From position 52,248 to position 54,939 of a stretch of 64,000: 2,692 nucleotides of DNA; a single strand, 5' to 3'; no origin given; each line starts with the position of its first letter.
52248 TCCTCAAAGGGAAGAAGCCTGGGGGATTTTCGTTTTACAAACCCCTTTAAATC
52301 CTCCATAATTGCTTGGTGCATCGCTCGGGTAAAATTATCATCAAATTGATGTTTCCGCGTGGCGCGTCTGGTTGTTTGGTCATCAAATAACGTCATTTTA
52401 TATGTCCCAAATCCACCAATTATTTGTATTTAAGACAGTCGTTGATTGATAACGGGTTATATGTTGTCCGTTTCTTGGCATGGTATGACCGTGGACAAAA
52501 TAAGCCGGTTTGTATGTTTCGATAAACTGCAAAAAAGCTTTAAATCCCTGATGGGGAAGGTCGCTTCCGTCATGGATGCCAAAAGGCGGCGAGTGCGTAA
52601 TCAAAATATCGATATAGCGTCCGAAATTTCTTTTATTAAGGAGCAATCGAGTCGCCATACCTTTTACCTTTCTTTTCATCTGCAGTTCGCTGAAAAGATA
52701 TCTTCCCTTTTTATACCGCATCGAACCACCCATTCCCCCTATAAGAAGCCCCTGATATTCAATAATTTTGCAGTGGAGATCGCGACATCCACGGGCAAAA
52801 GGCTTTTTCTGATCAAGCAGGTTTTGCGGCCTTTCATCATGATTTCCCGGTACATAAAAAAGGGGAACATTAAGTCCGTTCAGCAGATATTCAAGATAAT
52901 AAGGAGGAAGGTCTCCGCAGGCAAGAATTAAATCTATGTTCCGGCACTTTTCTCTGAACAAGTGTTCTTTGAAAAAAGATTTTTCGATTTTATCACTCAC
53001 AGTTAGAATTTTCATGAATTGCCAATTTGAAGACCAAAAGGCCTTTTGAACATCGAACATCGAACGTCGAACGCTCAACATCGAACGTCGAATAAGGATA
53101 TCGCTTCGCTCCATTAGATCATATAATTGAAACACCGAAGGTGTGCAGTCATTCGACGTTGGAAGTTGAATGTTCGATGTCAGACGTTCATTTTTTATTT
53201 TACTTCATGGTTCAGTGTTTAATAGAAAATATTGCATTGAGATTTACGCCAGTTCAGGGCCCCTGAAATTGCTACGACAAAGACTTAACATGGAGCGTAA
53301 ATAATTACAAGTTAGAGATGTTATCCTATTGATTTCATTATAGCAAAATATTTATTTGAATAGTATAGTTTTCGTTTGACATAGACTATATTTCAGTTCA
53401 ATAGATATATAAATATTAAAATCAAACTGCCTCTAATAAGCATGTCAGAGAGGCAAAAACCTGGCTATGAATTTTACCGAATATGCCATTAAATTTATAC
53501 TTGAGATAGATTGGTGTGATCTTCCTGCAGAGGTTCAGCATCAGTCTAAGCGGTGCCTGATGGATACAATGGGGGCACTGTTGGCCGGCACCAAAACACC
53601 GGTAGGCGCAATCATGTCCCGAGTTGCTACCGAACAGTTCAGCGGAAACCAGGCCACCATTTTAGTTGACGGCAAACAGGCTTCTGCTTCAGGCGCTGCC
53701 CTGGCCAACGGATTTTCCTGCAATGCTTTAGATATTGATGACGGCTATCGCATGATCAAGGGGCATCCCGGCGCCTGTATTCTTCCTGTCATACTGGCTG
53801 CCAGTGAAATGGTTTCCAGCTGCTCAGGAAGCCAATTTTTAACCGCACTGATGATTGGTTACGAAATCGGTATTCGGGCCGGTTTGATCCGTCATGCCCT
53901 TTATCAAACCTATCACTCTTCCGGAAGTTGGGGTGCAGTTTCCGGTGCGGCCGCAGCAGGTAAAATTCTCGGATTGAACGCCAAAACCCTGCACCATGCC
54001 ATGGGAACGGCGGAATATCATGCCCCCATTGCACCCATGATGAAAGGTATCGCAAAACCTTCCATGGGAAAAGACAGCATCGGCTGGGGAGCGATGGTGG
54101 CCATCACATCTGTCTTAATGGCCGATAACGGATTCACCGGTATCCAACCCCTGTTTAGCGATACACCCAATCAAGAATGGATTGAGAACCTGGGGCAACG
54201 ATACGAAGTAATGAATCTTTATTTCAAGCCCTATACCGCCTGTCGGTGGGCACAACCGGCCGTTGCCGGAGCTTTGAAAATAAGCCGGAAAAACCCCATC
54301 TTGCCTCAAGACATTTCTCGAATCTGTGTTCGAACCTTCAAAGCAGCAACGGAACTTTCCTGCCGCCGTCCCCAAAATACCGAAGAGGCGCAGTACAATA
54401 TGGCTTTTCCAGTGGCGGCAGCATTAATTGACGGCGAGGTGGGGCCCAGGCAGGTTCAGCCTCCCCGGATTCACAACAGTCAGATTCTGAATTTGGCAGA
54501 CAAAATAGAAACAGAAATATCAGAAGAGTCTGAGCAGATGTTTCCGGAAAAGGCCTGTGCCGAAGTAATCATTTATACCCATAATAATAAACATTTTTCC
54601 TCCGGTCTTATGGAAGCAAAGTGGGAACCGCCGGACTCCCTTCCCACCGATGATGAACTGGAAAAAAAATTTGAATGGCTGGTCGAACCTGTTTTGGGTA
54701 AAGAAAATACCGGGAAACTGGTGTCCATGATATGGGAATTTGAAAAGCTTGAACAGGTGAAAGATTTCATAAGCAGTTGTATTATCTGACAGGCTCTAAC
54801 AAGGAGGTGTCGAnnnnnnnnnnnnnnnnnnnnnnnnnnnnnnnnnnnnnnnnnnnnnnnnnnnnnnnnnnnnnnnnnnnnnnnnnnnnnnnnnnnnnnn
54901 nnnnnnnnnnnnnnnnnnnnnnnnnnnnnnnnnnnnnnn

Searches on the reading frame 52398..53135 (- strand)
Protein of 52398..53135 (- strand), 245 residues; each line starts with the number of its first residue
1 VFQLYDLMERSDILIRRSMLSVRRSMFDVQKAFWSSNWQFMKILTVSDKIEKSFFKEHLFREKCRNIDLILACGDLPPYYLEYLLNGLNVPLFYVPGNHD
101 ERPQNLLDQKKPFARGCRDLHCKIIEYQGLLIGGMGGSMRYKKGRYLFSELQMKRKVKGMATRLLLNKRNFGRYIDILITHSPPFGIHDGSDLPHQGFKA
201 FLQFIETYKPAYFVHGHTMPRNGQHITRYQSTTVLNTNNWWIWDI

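Call 9: search_protein_families(library=pfam, proteins=[window:52398-53135:-], max_evalue=0.00001)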
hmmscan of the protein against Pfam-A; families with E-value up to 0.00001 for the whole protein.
window:52398-53135:- (245 aa): 2 families
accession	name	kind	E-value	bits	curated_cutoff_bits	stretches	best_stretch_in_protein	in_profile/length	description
PF00149.33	Metallophos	-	9.2e-10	39.7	21.5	1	63-219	26-189/191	Calcineurin-like phosphoesterase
PF14582.11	Metallophos_3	-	2e-06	27.8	28.2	1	85-222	85-223/259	Metallophosphoesterase, calcineurin superfamily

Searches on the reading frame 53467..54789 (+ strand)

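Call 9: search_protein_families(library=pfam, proteins=[window:53467-54789:+], max_evalue=0.00001)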
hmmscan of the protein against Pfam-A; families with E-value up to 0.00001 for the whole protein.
window:53467-54789:+ (440 aa): 2 families
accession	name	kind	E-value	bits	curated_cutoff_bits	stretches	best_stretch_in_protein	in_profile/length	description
PF03972.19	MmgE_PrpD_N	-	1.4e-47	162.5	32.1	1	9-231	5-226/244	MmgE/PrpD N-terminal domain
PF19305.4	MmgE_PrpD_C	-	1e-31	110.5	32.1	1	256-417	1-165/173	MmgE/PrpD C-terminal domain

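Call 61: search_protein_families(library=ncbifam, proteins=[window:53467-54789:+], max_evalue=0.00001)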
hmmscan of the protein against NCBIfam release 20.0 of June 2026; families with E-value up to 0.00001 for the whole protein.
window:53467-54789:+ (440 aa): 1 family
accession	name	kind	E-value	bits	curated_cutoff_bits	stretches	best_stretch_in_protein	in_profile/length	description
NF042438.1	PrpD_hiGCgrampos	equivalog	1.8e-08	33.4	950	1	39-183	56-198/499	2-methylcitrate dehydratase PrpD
